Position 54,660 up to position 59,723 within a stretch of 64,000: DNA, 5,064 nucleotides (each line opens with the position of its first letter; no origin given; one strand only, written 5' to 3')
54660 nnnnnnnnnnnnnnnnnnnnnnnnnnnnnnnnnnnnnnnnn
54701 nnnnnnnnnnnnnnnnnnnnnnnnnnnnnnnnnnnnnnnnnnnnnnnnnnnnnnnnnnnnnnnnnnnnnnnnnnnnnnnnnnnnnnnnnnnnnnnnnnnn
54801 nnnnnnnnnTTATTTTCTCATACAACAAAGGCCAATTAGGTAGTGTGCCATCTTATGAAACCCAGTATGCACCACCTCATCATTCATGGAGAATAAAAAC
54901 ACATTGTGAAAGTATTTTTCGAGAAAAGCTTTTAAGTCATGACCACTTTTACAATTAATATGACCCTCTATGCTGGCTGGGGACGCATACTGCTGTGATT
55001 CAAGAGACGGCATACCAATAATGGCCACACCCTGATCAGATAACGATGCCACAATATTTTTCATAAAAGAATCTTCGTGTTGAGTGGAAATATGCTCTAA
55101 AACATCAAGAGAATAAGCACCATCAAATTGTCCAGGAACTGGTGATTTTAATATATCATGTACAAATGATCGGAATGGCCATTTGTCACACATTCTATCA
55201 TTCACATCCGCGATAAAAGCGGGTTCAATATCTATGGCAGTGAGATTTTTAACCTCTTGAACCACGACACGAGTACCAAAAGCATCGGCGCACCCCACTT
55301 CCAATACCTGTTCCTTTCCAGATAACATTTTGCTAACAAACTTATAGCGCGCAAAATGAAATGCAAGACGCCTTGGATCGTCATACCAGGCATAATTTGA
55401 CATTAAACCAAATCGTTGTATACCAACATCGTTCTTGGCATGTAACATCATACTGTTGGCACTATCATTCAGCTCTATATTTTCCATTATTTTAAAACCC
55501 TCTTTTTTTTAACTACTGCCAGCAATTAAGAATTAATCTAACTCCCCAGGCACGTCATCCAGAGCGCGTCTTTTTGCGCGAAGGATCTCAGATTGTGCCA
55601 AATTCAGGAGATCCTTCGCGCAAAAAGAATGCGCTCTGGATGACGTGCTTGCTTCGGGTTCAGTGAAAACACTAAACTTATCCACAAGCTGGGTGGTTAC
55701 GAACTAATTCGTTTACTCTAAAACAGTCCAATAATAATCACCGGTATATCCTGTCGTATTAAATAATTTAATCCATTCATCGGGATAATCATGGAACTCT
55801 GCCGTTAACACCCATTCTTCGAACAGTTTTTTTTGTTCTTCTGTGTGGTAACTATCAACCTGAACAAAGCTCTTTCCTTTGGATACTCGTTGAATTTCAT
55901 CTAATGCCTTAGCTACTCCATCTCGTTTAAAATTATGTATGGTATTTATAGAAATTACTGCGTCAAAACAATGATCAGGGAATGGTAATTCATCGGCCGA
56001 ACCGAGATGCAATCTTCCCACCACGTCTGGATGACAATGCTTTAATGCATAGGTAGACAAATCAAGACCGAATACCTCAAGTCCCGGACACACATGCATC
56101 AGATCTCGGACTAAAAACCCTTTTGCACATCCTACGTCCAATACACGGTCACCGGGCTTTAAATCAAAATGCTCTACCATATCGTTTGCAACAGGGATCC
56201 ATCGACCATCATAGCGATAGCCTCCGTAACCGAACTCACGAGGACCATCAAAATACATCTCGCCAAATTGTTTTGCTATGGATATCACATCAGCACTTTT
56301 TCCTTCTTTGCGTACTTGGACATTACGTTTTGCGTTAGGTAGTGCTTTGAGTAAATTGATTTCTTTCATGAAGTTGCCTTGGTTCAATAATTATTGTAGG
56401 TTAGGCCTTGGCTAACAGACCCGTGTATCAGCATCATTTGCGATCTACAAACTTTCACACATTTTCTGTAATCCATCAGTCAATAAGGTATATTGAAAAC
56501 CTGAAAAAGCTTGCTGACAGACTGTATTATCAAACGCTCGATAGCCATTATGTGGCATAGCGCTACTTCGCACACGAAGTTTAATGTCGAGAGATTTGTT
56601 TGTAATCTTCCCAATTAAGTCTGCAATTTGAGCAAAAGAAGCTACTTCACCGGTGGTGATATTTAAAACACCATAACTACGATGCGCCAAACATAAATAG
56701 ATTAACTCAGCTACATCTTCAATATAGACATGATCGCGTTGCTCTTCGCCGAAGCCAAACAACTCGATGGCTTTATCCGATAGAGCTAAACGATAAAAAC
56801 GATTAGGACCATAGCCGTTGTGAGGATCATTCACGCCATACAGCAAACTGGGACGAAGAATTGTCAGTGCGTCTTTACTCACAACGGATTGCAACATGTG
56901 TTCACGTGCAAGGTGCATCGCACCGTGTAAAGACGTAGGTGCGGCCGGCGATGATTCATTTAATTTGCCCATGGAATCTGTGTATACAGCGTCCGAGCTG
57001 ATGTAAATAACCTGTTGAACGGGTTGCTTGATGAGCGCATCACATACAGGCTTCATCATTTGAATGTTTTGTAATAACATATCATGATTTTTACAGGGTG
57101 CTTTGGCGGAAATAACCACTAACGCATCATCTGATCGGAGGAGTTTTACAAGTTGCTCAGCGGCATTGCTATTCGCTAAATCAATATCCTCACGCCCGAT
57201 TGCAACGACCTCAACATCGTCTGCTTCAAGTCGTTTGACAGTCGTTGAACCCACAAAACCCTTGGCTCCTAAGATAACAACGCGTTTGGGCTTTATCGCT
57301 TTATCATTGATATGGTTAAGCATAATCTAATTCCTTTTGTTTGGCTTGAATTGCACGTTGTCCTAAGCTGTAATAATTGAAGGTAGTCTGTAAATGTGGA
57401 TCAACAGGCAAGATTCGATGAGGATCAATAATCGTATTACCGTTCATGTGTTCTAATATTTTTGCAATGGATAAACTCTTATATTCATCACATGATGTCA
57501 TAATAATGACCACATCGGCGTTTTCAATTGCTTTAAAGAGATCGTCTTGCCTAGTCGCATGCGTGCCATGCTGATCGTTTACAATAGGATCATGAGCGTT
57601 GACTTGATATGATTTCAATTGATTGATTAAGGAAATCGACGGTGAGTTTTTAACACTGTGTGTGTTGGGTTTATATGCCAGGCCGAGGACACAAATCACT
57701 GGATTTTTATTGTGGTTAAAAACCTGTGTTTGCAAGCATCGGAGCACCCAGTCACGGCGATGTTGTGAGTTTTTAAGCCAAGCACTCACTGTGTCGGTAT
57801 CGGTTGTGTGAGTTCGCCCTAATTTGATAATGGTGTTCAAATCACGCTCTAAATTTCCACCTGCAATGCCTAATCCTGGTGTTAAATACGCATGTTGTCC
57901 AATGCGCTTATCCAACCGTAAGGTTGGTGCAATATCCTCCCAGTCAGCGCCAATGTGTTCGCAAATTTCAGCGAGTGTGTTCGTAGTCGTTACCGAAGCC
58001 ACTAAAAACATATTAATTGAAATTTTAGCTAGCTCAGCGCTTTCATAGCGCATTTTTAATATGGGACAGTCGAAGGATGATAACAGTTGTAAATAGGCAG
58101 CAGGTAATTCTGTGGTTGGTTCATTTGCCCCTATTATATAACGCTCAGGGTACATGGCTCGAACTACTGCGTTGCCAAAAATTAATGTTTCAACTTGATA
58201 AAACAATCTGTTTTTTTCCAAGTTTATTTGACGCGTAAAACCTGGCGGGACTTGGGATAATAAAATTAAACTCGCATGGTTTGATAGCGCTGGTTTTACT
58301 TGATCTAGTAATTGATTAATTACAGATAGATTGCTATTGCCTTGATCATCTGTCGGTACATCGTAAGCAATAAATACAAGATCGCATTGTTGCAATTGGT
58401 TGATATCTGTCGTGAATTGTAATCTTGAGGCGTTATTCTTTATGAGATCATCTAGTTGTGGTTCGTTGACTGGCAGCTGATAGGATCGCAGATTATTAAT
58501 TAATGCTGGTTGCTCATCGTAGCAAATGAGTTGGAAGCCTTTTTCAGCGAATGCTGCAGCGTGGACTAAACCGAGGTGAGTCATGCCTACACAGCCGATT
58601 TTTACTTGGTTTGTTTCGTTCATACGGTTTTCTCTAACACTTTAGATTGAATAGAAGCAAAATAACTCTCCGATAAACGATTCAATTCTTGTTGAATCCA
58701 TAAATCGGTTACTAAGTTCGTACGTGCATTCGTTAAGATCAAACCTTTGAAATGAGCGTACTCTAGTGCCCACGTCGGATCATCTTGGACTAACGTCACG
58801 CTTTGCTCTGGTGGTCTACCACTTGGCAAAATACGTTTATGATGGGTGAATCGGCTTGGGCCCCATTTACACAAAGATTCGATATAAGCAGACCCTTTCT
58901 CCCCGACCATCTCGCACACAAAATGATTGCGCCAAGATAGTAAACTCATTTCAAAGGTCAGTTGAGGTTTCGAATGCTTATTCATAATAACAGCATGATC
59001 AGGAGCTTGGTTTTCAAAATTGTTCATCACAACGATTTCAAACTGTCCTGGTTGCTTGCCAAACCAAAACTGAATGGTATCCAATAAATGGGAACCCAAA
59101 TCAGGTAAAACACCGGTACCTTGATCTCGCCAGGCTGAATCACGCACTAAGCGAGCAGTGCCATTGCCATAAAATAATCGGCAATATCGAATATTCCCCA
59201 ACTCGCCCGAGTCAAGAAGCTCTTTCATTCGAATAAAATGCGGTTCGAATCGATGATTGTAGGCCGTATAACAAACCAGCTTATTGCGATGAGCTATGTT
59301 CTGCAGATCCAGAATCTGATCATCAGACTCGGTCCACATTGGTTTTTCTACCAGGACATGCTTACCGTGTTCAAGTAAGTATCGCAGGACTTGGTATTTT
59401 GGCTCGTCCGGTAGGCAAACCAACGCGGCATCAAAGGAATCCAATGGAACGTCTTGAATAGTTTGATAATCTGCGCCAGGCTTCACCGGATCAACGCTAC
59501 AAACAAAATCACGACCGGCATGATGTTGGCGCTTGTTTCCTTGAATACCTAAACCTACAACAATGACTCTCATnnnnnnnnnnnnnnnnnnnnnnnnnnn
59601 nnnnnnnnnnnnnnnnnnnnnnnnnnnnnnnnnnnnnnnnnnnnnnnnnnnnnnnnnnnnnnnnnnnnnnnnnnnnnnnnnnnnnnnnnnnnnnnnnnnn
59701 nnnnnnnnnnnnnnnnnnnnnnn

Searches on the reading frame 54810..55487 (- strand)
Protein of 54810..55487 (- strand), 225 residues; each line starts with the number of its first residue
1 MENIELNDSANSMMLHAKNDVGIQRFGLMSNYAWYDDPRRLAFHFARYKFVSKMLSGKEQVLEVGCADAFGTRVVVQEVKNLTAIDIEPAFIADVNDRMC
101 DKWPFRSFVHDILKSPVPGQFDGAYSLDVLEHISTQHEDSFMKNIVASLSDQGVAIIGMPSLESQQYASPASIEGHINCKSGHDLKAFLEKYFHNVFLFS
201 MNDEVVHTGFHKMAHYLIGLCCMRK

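Call 8: search_protein_families(library=pfam, proteins=[window:54810-55487:-], max_evalue=0.001)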
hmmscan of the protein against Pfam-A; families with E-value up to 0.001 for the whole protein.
window:54810-55487:- (225 aa): 5 families
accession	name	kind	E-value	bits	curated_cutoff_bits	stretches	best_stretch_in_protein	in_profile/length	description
PF13649.12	Methyltransf_25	-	6.3e-09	36.8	27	1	61-153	1-97/97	Methyltransferase domain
PF08241.18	Methyltransf_11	-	8.8e-09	36.3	21.2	1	62-157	1-95/95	Methyltransferase domain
PF08242.18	Methyltransf_12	-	1.3e-08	35.9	30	1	62-154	1-97/98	Methyltransferase domain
PF13489.12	Methyltransf_23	-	4.2e-08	33.5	27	1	49-192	14-157/164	Methyltransferase domain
PF05401.17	NodS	-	1e-05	25.9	24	1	42-160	25-147/201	Nodulation protein S (NodS)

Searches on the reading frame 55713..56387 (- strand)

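Call 8: search_protein_families(library=pfam, proteins=[window:55713-56387:-], max_evalue=0.001)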
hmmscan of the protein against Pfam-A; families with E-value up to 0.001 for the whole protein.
window:55713-56387:- (224 aa): 9 families
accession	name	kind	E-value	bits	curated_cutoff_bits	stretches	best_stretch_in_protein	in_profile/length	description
PF08241.18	Methyltransf_11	-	1.8e-16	61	21.2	1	83-170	1-88/95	Methyltransferase domain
PF13649.12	Methyltransf_25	-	3.3e-15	57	27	1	82-170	1-94/97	Methyltransferase domain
PF13847.12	Methyltransf_31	-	3.1e-11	43.6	27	1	77-192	2-125/145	Methyltransferase domain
PF08242.18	Methyltransf_12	-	4.7e-08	34.1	30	1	83-168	1-91/98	Methyltransferase domain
PF13489.12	Methyltransf_23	-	9.2e-07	29.2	27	1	76-210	20-146/164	Methyltransferase domain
PF07021.18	MetW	-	1.2e-06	28.8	21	1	76-170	11-103/193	Methionine biosynthesis protein MetW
PF02353.26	CMAS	-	1e-05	25.5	27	1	70-189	54-176/273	Mycolic acid cyclopropane synthetase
PF01209.24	Ubie_methyltran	-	0.0007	19.5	20.1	0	76-172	45-146/233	ubiE/COQ5 methyltransferase family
PF01728.25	FtsJ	-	0.00077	19.9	24.1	0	70-119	12-62/181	FtsJ-like methyltransferase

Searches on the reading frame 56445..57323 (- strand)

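Call 8: search_protein_families(library=pfam, proteins=[window:56445-57323:-], max_evalue=0.001)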
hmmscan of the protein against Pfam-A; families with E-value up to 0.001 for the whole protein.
window:56445-57323:- (292 aa): 5 families
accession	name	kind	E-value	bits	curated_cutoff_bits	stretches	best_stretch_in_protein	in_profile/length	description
PF01370.27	Epimerase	-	4.8e-30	105.2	20.9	1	15-222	1-239/240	NAD dependent epimerase/dehydratase family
PF04321.23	RmlD_sub_bind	-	4.4e-13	49.4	27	1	14-244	2-234/287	RmlD substrate binding domain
PF16363.11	GDP_Man_Dehyd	-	2e-08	34.5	27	1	103-239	122-264/332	GDP-mannose 4,6 dehydratase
PF13460.12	NAD_binding_10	-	3.1e-08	34.1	27.2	1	19-171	1-154/184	NAD(P)H-binding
PF01073.25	3Beta_HSD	-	0.00029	20.4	22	0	16-210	1-227/280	3-beta hydroxysteroid dehydrogenase/isomerase family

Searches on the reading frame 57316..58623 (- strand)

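Call 8: search_protein_families(library=pfam, proteins=[window:57316-58623:-], max_evalue=0.001)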
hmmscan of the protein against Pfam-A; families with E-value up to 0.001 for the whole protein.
window:57316-58623:- (435 aa): 3 families
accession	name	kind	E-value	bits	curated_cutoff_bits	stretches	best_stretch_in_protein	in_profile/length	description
PF03721.20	UDPG_MGDP_dh_N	-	4.3e-28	98.6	27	1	8-172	2-181/187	UDP-glucose/GDP-mannose dehydrogenase family, NAD binding domain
PF03720.21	UDPG_MGDP_dh_C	-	5.5e-22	78.5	30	1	312-405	2-101/103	UDP-glucose/GDP-mannose dehydrogenase family, UDP binding domain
PF00984.24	UDPG_MGDP_dh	-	5.6e-18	65.3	25.4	1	194-283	1-89/94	UDP-glucose/GDP-mannose dehydrogenase family, central domain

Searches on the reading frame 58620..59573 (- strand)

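Call 8: search_protein_families(library=pfam, proteins=[window:58620-59573:-], max_evalue=0.001)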
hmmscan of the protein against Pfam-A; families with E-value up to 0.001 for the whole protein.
window:58620-59573:- (317 aa): 3 families
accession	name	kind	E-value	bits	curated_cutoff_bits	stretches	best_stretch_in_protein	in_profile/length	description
PF22725.1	GFO_IDH_MocA_C3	-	2.8e-16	60.1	27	1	113-229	1-123/124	GFO/IDH/MocA C-terminal domain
PF02894.22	GFO_IDH_MocA_C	-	2.3e-10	41.1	22.9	1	117-230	1-128/218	Oxidoreductase family, C-terminal alpha/beta domain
PF01408.29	GFO_IDH_MocA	-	5.1e-10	40.5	24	1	35-103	50-118/120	Oxidoreductase family, NAD-binding Rossmann fold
